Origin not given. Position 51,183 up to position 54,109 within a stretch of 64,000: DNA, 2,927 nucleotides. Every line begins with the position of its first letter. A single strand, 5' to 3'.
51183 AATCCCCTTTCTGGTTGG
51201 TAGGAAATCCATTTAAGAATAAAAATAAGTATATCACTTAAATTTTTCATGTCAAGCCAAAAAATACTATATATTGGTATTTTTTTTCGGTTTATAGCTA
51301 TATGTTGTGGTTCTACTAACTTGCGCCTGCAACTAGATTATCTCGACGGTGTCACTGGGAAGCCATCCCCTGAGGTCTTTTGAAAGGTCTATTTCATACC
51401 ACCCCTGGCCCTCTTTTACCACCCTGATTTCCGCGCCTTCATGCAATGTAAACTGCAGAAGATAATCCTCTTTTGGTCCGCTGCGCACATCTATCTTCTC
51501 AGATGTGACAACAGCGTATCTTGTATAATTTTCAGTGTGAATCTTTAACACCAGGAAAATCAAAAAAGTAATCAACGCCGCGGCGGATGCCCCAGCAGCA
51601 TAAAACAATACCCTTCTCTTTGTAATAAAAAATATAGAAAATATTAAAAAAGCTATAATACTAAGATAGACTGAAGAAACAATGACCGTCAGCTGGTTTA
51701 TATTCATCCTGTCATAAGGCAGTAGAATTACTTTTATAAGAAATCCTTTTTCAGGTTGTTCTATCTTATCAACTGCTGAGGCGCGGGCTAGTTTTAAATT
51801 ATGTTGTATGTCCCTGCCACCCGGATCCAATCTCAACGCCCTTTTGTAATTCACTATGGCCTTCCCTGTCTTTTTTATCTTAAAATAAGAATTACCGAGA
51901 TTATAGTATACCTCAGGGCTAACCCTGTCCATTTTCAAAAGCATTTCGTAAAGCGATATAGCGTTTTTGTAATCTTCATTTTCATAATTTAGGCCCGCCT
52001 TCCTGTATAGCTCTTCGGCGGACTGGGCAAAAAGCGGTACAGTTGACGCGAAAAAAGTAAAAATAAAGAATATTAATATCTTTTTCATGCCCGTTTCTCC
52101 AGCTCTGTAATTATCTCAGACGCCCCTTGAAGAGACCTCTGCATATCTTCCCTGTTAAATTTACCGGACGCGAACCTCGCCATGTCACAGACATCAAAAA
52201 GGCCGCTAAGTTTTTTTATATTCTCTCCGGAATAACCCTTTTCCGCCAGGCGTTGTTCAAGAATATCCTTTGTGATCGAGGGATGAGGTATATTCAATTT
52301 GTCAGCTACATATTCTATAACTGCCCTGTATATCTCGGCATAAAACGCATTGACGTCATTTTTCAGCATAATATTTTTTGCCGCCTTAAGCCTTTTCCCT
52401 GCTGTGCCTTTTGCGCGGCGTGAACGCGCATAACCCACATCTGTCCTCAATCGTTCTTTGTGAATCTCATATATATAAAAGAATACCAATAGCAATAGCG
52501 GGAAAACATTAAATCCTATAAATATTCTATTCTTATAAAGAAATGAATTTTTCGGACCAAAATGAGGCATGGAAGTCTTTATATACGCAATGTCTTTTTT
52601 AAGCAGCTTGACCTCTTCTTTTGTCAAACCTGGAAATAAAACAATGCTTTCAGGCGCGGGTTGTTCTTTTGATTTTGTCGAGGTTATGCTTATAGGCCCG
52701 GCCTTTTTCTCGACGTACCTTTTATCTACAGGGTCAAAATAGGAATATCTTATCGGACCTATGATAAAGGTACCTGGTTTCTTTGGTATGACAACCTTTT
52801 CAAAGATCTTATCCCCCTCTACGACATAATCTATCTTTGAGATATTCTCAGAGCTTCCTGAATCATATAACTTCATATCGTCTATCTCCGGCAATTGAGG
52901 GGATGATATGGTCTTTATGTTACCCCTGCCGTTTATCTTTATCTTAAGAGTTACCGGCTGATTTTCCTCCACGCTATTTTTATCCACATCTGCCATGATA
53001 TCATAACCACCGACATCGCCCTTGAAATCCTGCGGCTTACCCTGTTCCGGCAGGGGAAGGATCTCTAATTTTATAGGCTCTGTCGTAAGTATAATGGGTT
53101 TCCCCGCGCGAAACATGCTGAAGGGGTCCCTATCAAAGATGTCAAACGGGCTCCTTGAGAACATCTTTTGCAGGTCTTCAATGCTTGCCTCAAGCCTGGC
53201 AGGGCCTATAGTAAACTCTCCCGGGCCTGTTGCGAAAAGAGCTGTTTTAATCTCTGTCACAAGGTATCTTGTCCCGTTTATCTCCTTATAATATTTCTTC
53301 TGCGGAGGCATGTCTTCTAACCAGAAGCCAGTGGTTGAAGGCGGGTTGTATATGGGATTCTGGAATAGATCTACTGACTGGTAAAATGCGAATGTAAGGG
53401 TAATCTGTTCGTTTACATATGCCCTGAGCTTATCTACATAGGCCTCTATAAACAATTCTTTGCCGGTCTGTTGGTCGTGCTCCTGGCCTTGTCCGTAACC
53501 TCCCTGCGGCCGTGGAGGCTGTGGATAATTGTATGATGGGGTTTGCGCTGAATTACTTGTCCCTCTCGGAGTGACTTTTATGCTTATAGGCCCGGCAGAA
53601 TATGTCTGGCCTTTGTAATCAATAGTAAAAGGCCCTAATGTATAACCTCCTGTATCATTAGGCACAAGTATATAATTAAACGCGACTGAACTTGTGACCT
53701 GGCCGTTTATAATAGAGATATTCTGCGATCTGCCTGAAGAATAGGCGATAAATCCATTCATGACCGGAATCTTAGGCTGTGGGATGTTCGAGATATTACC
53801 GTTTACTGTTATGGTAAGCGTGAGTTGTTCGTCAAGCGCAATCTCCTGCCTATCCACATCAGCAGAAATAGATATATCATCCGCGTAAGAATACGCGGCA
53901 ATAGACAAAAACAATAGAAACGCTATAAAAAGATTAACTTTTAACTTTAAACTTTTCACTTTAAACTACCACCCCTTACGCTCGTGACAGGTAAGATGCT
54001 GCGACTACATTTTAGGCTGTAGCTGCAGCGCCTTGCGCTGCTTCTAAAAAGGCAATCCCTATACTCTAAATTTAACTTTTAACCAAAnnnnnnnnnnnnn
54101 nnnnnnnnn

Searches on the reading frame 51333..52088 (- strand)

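Call 62: search_protein_families(library=pfam, proteins=[window:51333-52088:-], max_evalue=0.001)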
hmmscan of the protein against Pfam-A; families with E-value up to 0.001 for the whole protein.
window:51333-52088:- (251 aa): 14 families
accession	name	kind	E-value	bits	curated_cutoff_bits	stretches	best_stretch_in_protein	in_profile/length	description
PF00515.34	TPR_1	-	1.7e-12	47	27.8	1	58-89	1-32/34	Tetratricopeptide repeat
PF13414.12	TPR_11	-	2.8e-11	43.3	26.8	2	35-70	5-40/42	TPR repeat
PF07719.23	TPR_2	-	4.9e-11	42.3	27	1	58-90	1-33/34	Tetratricopeptide repeat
PF13181.12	TPR_8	-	2.4e-08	33.9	25.7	1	59-89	2-32/34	Tetratricopeptide repeat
PF08239.17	SH3_3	-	5.2e-07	30.2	27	1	200-248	4-53/54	Bacterial SH3 domain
PF13174.12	TPR_6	-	2.9e-05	24.9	26.3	0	59-89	1-31/33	Tetratricopeptide repeat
PF13432.12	TPR_16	-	4.3e-05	24.3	32.7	1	35-91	8-64/65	Tetratricopeptide repeat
PF13428.12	TPR_14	-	9.4e-05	23.2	23.5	0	58-98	1-41/44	Tetratricopeptide repeat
PF13424.12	TPR_12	-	0.00013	22.6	30.1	1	28-88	6-75/77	Tetratricopeptide repeat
PF14559.12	TPR_19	-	0.00029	21.5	25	0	36-90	3-57/68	Tetratricopeptide repeat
PF13525.12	YfiO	-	0.00031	21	25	1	22-112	3-96/203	Outer membrane lipoprotein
PF06347.19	SH3_4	-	0.00043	20.4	24.1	1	200-247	6-53/56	Bacterial SH3 domain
PF13431.12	TPR_17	-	0.00056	20.4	24.4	0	46-78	1-33/34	Tetratricopeptide repeat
PF25063.1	ARM_TT21_C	-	0.00086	19.7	35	0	23-96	127-202/209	Tetratricopeptide repeat protein 21 C-terminal ARM domain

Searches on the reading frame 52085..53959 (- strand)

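Call 62: search_protein_families(library=pfam, proteins=[window:52085-53959:-], max_evalue=0.001)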
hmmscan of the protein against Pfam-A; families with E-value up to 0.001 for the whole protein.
window:52085-53959:- (624 aa): 1 family
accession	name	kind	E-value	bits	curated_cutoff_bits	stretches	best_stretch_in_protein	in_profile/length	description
PF13584.12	BatD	-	2.1e-45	153.7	24.1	3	33-129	1-92/92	BatD DUF11 like domain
